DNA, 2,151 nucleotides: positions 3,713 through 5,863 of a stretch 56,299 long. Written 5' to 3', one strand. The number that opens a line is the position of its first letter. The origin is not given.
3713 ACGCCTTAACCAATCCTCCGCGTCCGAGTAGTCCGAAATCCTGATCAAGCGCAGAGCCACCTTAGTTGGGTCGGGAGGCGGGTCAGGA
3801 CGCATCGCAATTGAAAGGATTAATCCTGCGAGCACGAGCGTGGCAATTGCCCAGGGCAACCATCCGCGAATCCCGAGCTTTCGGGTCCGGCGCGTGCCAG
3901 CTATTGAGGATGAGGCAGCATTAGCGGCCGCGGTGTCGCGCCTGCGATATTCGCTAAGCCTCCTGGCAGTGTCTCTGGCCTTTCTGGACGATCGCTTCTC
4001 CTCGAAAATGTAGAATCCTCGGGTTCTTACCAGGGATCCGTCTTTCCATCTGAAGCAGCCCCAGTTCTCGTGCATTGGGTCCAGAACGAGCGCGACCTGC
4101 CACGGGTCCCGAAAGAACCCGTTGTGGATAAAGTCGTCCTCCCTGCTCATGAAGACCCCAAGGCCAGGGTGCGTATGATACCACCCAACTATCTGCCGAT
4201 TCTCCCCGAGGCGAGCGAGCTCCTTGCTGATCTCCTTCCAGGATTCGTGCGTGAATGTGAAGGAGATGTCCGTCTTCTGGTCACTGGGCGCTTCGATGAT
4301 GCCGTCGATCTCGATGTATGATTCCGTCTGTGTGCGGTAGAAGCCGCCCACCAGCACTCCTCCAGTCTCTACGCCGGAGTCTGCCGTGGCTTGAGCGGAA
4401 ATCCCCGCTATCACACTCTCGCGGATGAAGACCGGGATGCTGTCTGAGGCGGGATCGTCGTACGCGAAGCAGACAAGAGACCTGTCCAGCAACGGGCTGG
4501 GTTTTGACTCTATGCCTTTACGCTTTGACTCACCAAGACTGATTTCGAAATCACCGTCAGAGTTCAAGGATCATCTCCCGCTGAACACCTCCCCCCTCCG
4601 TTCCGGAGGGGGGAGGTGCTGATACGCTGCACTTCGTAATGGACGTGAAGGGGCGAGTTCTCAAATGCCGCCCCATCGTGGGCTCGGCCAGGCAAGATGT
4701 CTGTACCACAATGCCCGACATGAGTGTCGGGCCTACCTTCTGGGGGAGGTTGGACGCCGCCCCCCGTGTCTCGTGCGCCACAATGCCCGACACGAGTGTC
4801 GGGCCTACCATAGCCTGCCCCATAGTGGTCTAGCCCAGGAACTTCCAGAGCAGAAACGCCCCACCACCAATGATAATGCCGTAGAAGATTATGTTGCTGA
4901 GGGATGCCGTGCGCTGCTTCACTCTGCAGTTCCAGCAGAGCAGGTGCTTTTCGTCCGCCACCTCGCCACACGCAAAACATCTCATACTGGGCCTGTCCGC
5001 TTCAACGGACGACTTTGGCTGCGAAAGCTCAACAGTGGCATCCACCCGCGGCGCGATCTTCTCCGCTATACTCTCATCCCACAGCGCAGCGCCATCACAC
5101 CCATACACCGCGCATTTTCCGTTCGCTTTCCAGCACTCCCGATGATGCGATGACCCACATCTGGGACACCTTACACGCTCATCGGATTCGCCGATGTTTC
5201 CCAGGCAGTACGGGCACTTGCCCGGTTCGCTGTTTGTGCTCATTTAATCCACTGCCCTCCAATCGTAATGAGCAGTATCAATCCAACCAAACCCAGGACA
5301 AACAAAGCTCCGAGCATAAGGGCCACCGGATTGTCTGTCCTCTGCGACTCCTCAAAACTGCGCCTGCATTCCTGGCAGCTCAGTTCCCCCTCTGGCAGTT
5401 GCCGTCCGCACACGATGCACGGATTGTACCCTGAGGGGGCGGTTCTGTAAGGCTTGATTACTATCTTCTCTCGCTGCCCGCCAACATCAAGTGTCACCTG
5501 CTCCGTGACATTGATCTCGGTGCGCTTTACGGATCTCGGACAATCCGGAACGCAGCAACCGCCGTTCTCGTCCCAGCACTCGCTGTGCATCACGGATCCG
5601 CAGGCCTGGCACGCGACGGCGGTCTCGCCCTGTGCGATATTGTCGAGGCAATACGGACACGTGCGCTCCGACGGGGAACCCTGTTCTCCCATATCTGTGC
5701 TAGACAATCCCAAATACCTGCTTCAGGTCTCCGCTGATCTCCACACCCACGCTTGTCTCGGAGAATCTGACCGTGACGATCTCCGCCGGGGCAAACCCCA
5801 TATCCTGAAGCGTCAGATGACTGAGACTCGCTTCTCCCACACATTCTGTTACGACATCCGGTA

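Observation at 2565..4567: Heptapeptide DFEISLG shared by the E2 C-terminal tail and the JAMM N-terminus, resembling the Ubl C-terminal tail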

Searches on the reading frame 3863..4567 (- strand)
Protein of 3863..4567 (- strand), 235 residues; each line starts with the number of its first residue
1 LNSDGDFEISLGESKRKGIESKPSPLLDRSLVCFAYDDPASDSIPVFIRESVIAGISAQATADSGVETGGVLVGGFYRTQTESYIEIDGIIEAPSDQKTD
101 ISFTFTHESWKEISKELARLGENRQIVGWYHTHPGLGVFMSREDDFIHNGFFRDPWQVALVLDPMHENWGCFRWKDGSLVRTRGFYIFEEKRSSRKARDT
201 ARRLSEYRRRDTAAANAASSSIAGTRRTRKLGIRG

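Call 19: find_homologous_proteins(query=window:3863-4567:-, max_evalue=0.00001)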
Query window:3863-4567:- (235 aa): 252 proteins with E <= 0.00001 among 1226 candidates; the best 120 are listed.
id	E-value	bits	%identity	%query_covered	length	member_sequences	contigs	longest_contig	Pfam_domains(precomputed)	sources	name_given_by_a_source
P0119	3.8e-42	162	39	98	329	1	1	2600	PF01398.27,PF14464.12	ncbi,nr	ncbi:MAG: Mov34/MPN/PAD-1 family protein, partial [bacterium]|nr:Mov34/MPN/PAD-1 family protein [bac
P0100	7.6e-42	161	79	40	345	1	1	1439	-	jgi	jgi:hypothetical protein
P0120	6.1e-34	136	39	79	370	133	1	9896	PF01398.27,PF14464.12,PF01476.27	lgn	-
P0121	1.8e-33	134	43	67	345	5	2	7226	PF01398.27,PF14464.12,PF01476.27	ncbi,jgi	-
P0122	4.5e-33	133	44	63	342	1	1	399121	PF01398.27,PF14464.12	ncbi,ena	-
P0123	5.1e-33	133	38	80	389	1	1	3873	PF01398.27,PF14464.12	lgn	-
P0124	1.7e-32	131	38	77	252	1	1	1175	PF01398.27,PF14464.12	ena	-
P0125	5.2e-32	129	44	63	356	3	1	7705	PF01398.27,PF14464.12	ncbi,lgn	-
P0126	9.3e-32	128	44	63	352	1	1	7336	PF01398.27,PF14464.12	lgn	-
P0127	2.5e-31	127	41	61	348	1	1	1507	PF01398.27,PF14464.12,PF01476.27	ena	-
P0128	2.6e-31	127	43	63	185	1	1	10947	PF01398.27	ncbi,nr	ncbi:MAG: hypothetical protein HY815_02030 [Candidatus Riflebacteria bacterium]|nr:hypothetical prot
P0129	4.7e-31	126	38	67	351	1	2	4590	PF01398.27,PF14464.12,PF01476.27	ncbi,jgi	-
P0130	4.8e-31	126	40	61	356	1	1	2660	PF01398.27,PF14464.12,PF01476.27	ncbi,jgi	-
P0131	1.3e-30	125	35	72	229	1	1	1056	PF01398.27,PF14464.12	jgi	jgi:proteasome lid subunit RPN8/RPN11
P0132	3.3e-30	123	40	62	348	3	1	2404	PF01398.27,PF14464.12,PF01476.27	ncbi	-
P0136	9.0e-30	122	35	80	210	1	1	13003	PF01398.27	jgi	jgi:proteasome lid subunit RPN8/RPN11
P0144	3.4e-29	120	39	61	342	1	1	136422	PF01398.27,PF14464.12,PF01476.27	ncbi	-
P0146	4.0e-29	120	33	81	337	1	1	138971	PF01398.27,PF03665.19,PF14464.12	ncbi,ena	-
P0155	1.7e-28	118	37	70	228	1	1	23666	PF01398.27,PF14464.12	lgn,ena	-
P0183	9.0e-26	109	33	87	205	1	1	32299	PF01398.27,PF14464.12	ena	-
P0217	2.1e-24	104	36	74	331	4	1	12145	PF01398.27,PF14464.12,PF23457.2,PF01476.27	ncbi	-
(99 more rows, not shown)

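Call 28: find_encoding_contigs(protein=P0183, flank=7000, max_places=2)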
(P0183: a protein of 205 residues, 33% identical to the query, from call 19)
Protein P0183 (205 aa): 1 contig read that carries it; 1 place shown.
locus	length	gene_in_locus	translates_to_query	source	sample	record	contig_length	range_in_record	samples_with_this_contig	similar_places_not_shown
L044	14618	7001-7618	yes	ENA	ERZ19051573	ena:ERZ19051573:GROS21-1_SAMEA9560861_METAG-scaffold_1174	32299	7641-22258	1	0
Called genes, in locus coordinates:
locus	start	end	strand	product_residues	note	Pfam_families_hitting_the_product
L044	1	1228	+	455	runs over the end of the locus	PF26314:MptA_B_family, PF09594:GT87 (weak)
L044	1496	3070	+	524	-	PF13623:SurA_N_2 (weak), PF13624:SurA_N_3, PF13145:Rotamase_2, PF13616:Rotamase_3, PF00639:Rotamase, PF14559:TPR_19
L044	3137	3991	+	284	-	PF00795:CN_hydrolase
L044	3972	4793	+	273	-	PF02540:NAD_synthase, PF03054:tRNA_Me_trans (faint)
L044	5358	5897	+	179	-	PF00179:UQ_con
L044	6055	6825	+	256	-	-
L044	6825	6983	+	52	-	-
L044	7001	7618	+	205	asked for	PF01398:JAB, PF14464:Prok-JAB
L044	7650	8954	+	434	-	PF16697:Yop-YscD_cpl, PF00498:FHA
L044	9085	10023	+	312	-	PF00005:ABC_tran, PF13304:AAA_21 (faint)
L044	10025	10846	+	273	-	PF12679:ABC2_membrane_2, PF12730:ABC2_membrane_4 (weak), PF12698:ABC2_membrane_3 (weak), PF26999:ABC-2_memb_rel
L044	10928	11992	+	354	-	PF13431:TPR_17 (faint), PF14559:TPR_19 (faint), PF07719:TPR_2 (faint), PF13428:TPR_14 (faint), PF13181:TPR_8 (faint), PF13432:TPR_16 (faint), PF12895:ANAPC3 (faint)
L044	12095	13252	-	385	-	PF00657:Lipase_GDSL, PF13472:Lipase_GDSL_2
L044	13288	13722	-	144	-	PF00293:NUDIX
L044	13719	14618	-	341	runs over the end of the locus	PF20030:bpMoxR, PF00158:Sigma54_activat (faint), PF00004:AAA (weak), PF07726:AAA_3, PF07728:AAA_5, PF17863:AAA_lid_2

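Call 29: find_encoding_contigs(protein=P0144, flank=7000, max_places=2)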
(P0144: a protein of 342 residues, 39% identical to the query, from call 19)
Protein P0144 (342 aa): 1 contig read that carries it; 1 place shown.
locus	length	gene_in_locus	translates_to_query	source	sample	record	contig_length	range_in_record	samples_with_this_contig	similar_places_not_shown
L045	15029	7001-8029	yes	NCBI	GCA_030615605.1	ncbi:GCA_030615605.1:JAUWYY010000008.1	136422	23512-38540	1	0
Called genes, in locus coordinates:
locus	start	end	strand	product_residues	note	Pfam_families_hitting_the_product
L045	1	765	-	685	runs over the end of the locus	PF01841:Transglut_core, PF13559:DUF4129 (weak)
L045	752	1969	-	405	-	PF01882:DUF58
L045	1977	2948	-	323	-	PF20030:bpMoxR, PF00004:AAA, PF07726:AAA_3, PF07728:AAA_5, PF17863:AAA_lid_2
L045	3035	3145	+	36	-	-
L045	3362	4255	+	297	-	PF00089:Trypsin, PF13365:Trypsin_2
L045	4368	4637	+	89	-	PF08817:YukD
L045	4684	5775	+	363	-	-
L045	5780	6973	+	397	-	PF00899:ThiF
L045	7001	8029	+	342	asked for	PF01398:JAB, PF14464:Prok-JAB, PF01476:LysM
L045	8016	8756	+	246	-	PF01398:JAB, PF14464:Prok-JAB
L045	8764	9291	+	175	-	PF00179:UQ_con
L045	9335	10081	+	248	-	PF14446:Prok-RING_1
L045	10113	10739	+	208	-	PF01398:JAB, PF14464:Prok-JAB (weak)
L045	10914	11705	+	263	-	PF10722:YbjN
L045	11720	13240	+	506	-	PF00206:Lyase_1, PF14698:ASL_C2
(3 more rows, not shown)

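Call 30: find_encoding_contigs(protein=P0155, flank=7000, max_places=2)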
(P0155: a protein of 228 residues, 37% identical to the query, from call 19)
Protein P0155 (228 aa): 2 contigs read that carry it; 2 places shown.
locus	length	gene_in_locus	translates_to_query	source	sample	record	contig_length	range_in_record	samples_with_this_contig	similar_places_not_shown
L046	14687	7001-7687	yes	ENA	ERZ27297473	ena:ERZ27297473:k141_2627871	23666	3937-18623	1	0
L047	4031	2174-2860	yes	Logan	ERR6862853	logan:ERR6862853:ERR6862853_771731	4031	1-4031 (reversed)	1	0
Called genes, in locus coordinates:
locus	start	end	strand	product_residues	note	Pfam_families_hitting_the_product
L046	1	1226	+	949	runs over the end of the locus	PF05048:NosD (weak), PF13229:Beta_helix, PF08480:Disaggr_assoc, PF05048:NosD (weak), PF13229:Beta_helix, PF08480:Disaggr_assoc, PF13205:Big_5, PF13860:FlgD_ig, +1 more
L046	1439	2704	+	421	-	-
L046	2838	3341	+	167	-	PF00179:UQ_con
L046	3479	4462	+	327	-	PF00089:Trypsin, PF13365:Trypsin_2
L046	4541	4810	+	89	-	PF08817:YukD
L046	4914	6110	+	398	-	PF00899:ThiF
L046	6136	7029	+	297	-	PF01398:JAB, PF14464:Prok-JAB (weak)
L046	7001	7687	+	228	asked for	PF01398:JAB, PF14464:Prok-JAB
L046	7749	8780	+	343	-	-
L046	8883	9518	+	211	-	PF02527:GidB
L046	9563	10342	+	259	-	PF00142:Fer4_NifH (weak), PF01656:CbiA, PF02374:ArsA_ATPase (weak), PF06564:CBP_BcsQ (faint), PF09140:MipZ (faint), PF10609:ParA, PF13614:AAA_31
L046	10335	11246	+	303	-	PF02195:ParB_N, PF17762:HTH_ParB, PF23552:ParB_C (weak)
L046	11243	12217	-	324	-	-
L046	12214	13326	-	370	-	PF07833:Cu_amine_oxidN1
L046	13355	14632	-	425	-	PF02403:Seryl_tRNA_N, PF00587:tRNA-synt_2b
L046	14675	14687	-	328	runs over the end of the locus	PF03741:TerC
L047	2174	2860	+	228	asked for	PF01398:JAB, PF14464:Prok-JAB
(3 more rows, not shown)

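Call 34: predict_structure(alignment_id=A2)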
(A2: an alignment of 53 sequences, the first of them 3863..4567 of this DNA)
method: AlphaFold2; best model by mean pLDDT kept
length: 235 residues; sequences in the alignment: 53
mean_pLDDT: 89.5   pTM: 0.83
mean pLDDT of the five models: 89.5, 89.1, 88.5, 87.7, 86.7
residues with pLDDT >= 90: 172; 70-90: 34; 50-70: 27; < 50: 2
segments of 3 or more residues with pLDDT < 50: none
pLDDT, mean of each block of 10 residues (from residue 1): 58 72 97 98 97 97 93 97 97 78 89 96 94 95 93 95 96 95 98 98 93 80 66 64
secondary structure, 60 per line:
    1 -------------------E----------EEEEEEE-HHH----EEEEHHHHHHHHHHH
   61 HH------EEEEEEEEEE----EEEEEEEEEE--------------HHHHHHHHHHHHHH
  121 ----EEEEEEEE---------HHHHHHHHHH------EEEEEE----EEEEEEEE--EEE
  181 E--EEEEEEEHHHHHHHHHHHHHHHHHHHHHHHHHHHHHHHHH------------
elements in order: E31-37 E46-49 H50-62 E69-78 E83-92 H107-120 E125-132 H142-151 E158-163 E168-175 E178-181 E184-190 H191-223

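Call 47: find_encoding_contigs(protein=P0146, flank=8000, max_places=1)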
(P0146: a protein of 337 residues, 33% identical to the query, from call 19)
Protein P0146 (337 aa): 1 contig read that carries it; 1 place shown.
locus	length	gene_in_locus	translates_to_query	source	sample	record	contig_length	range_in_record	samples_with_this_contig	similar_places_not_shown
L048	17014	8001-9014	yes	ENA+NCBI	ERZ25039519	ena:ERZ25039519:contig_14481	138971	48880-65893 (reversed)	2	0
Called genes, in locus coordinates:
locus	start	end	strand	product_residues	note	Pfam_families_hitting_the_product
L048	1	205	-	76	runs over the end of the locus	-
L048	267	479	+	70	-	-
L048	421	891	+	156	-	-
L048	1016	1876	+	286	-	-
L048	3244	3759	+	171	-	PF00179:UQ_con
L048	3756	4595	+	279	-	PF00089:Trypsin, PF13365:Trypsin_2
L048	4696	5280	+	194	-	PF12773:DZR (faint), PF14446:Prok-RING_1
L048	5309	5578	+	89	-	PF08817:YukD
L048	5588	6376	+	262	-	PF00899:ThiF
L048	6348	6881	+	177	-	-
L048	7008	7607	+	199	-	PF01398:JAB, PF14464:Prok-JAB (weak)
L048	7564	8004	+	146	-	PF01476:LysM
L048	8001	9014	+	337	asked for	PF01398:JAB, PF03665:UPF0172 (weak), PF14464:Prok-JAB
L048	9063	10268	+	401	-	PF14446:Prok-RING_1, PF03781:FGE-sulfatase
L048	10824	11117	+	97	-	-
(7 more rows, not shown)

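Call 48: find_encoding_contigs(protein=P0136, flank=8000, max_places=1)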
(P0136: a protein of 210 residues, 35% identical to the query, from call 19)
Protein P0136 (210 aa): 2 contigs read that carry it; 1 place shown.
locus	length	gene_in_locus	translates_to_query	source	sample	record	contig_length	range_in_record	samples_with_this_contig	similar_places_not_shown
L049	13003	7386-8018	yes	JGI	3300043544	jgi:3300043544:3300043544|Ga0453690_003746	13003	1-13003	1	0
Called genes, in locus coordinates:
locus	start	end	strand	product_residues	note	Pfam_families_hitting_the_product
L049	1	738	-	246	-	?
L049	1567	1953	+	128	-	-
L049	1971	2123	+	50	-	-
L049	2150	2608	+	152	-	PF00179:UQ_con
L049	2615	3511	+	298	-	PF00089:Trypsin, PF13365:Trypsin_2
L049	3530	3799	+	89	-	PF08817:YukD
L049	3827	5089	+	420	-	PF00899:ThiF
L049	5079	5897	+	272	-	PF10463:Peptidase_U49 (faint), PF01435:Peptidase_M48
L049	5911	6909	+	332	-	PF01398:JAB (weak)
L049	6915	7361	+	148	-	PF14446:Prok-RING_1, PF22109:Zn_ribbon_tTFIIB (faint), PF13248:Zn_ribbon_3 (weak)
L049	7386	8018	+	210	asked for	PF01398:JAB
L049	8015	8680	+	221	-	PF14446:Prok-RING_1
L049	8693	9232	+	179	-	PF00179:UQ_con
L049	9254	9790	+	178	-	PF13570:Beta-prop_ACSF4, PF14446:Prok-RING_1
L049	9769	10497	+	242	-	PF00362:Integrin_beta (faint), PF00092:VWA, PF13519:VWA_2 (weak)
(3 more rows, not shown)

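Call 49: find_encoding_contigs(protein=P0217, flank=8000, max_places=1)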
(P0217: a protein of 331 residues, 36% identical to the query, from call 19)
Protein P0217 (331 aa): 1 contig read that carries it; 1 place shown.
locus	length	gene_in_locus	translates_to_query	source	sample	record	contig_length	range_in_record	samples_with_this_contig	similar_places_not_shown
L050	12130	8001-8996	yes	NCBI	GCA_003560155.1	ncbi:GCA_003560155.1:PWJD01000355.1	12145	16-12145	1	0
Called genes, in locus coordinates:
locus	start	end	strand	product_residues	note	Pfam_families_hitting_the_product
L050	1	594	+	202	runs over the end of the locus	?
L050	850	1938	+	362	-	PF00480:ROK (faint), PF00871:Acetate_kinase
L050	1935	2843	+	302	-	PF01515:PTA_PTB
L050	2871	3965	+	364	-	PF00871:Acetate_kinase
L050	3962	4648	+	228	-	PF01656:CbiA (weak)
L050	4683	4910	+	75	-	PF12838:Fer4_7 (weak), PF14697:Fer4_21 (weak), PF00037:Fer4, PF12797:Fer4_2, PF12837:Fer4_6, PF13237:Fer4_10, PF12838:Fer4_7, PF13187:Fer4_9, +6 more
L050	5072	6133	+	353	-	PF01855:POR_N, PF02780:Transketolase_C, PF17147:PFOR_II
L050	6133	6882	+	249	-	PF02775:TPP_enzyme_C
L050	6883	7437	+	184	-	PF01558:POR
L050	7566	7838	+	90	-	PF08817:YukD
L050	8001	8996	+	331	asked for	PF01398:JAB, PF14464:Prok-JAB (faint), PF01476:LysM, PF23457:LysM2_NFP (weak)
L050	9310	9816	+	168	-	PF26226:DUF8052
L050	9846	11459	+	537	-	PF02554:CstA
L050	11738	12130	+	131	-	?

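Call 83: find_encoding_contigs(protein=P0120, flank=8000, max_places=2)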
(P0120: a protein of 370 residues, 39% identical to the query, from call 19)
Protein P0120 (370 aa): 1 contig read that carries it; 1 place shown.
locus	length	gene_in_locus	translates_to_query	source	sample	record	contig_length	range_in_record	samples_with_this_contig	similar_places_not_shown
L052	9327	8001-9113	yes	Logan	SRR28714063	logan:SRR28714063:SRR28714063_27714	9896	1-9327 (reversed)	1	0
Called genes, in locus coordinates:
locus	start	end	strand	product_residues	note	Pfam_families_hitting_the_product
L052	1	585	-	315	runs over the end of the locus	PF00291:PALP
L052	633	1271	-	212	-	PF00132:Hexapep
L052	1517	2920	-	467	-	PF01212:Beta_elim_lyase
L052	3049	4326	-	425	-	PF00144:Beta-lactamase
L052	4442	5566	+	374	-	PF05222:AlaDh_PNT_N, PF07992:Pyr_redox_2 (weak), PF01262:AlaDh_PNT_C, PF02826:2-Hacid_dh_C, PF00070:Pyr_redox (faint)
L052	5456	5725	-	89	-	-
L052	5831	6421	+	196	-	PF14446:Prok-RING_1 (weak), PF10947:DUF2628 (weak)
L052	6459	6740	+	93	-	PF08817:YukD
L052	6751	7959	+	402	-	PF00899:ThiF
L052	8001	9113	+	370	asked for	PF01398:JAB, PF14464:Prok-JAB (weak), PF01476:LysM (weak)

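Call 87: fold_search(model_id=the predicted structure, library=pdb)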
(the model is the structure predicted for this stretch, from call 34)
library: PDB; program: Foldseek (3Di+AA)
matches with E <= 10: 786; with E <= 0.001: 232
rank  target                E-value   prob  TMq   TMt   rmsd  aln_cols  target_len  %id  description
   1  5u4p_B                3.7e-11  1.00  0.51  0.73   2.6       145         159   21  Protein-protein complex between 26S proteasome regulatory subunit RPN8, RPN11, and Ubiquitin S31 (released 2017-09-06)
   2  4o8x_B                2.4e-10  1.00  0.48  0.67   3.5       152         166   20  Zinc-bound Rpn11 in complex with Rpn8 (released 2014-01-22)
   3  4owp_B                2.6e-10  1.00  0.49  0.67   3.1       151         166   20  Crystal structure of rpn11 in a heterodimer complex with rpn8, representing the active portion of the proteasome lid. (released 2015-08-05)
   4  6fnn_A                2.7e-10  1.00  0.49  0.74   3.3       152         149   25  Caldiarchaeum Subterraneum Ubiquitin:Rpn11-homolog complex (released 2018-07-25)
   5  9eg8_E                4.8e-10  1.00  0.49  0.40   4.3       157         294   19  Cryo-EM structure of COP9 signalosome precatalytic state with neddylated cullin-4A (released 2025-12-03)
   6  4ocn_B                1.0e-09  1.00  0.49  0.69   2.6       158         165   18  Crystal Structure of the Rpn8-Rpn11 MPN domain heterodimer, crystal form II (released 2014-01-29)
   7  6fnn_B                1.0e-09  1.00  0.48  0.72   3.4       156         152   24  Caldiarchaeum Subterraneum Ubiquitin:Rpn11-homolog complex (released 2018-07-25)
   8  9egl_E                1.2e-09  1.00  0.48  0.39   2.4       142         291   19  Cryo-EM structure of COP9 signalosome precatalytic state with neddylated cullin-3 (released 2025-12-03)
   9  4ocm_B                1.2e-09  1.00  0.46  0.60   3.2       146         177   20  Crystal Structure of the Rpn8-Rpn11 MPN domain heterodimer, crystal form Ib (released 2014-01-29)
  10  6fno_B                1.3e-09  1.00  0.48  0.73   3.4       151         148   25  Caldiarchaeum Subterraneum Ubiquitin:Rpn11-homolog complex, zinc soak (released 2018-07-25)
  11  6fjv                  1.3e-09  1.00  0.45  0.69   4.0       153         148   27  Rpn11 homolog from Caldiarchaeum Subterraneum, truncated (released 2018-07-25)
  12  5w83_B                1.6e-09  1.00  0.53  0.76   4.4       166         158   19  Rpn8/Rpn11 dimer complex (released 2017-09-06)
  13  9pf1_c                1.6e-09  1.00  0.48  0.41   5.0       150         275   21  Nub1/Fat10-processing human 26S proteasome with Rpt4 at top of spiral staircase (AAA+ motor locally refined) (released 2025-11-19)
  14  4ocl_E                1.7e-09  1.00  0.48  0.60   3.3       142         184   21  Crystal Structure of the Rpn8-Rpn11 MPN domain heterodimer, crystal form Ia (released 2014-01-29)
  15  4ocn_E                1.9e-09  1.00  0.48  0.68   3.3       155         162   21  Crystal Structure of the Rpn8-Rpn11 MPN domain heterodimer, crystal form II (released 2014-01-29)
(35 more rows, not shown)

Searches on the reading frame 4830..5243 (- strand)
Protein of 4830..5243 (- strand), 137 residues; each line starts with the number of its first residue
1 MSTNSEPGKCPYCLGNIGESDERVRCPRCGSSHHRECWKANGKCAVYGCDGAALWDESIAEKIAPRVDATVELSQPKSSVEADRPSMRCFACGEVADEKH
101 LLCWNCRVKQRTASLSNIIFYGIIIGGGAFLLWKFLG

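Call 3: search_protein_families(library=pfam, proteins=[window:4830-5243:-], max_evalue=0.01)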
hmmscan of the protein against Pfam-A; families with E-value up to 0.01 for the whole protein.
window:4830-5243:- (137 aa): 2 families
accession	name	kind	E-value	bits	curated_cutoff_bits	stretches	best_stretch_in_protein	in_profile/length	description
PF14446.12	Prok-RING_1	-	3.3e-12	46.6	29.1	1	8-50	5-48/54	Prokaryotic RING finger family 1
PF18912.6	DZR_2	-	0.0092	16.2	27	1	88-109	9-30/56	Double zinc ribbon domain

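Call 4: search_protein_families(library=padloc, proteins=[window:4830-5243:-], max_evalue=0.01)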
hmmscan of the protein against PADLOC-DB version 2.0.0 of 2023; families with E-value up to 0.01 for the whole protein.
window:4830-5243:- (137 aa): 0 families

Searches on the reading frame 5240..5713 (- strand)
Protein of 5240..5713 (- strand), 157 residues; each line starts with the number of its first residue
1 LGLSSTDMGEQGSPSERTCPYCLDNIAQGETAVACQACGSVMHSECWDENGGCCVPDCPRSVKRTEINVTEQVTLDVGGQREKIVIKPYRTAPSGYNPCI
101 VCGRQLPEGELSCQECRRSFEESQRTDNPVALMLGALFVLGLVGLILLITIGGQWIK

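Call 3: search_protein_families(library=pfam, proteins=[window:5240-5713:-], max_evalue=0.01)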
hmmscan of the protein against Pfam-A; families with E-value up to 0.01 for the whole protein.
window:5240-5713:- (157 aa): 9 families
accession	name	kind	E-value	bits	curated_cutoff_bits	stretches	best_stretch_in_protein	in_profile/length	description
PF14446.12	Prok-RING_1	-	1.2e-08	35.2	29.1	1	16-61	4-49/54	Prokaryotic RING finger family 1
PF09889.16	DUF2116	-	6.6e-06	26.4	26.8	1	99-147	6-56/59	Probable treble clef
PF03107.22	C1_2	-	0.00055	20.6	26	0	13-46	14-47/48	C1 domain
PF00130.28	C1_1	-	0.0013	18.9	26.5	1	15-54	10-50/53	Phorbol esters/diacylglycerol binding domain (C1 domain)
PF13240.11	Zn_Ribbon_1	-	0.0018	18.5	25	0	99-116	2-19/23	zinc-ribbon domain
PF00628.35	PHD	-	0.003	18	24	0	19-48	1-29/47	PHD-finger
PF10080.14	FtrD-like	-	0.0041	17.7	26.3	0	19-72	37-92/101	Membrane iron-sulfur containing protein FtrD-like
PF18912.6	DZR_2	-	0.0057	16.9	27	1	99-121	10-32/56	Double zinc ribbon domain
PF23146.2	Zf_IFT144_1st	-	0.0092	16.3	27.5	1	98-116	6-24/25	IFT144, first zinc finger domain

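Call 4: search_protein_families(library=padloc, proteins=[window:5240-5713:-], max_evalue=0.01)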
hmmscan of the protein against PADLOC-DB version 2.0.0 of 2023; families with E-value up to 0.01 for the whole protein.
window:5240-5713:- (157 aa): 0 families
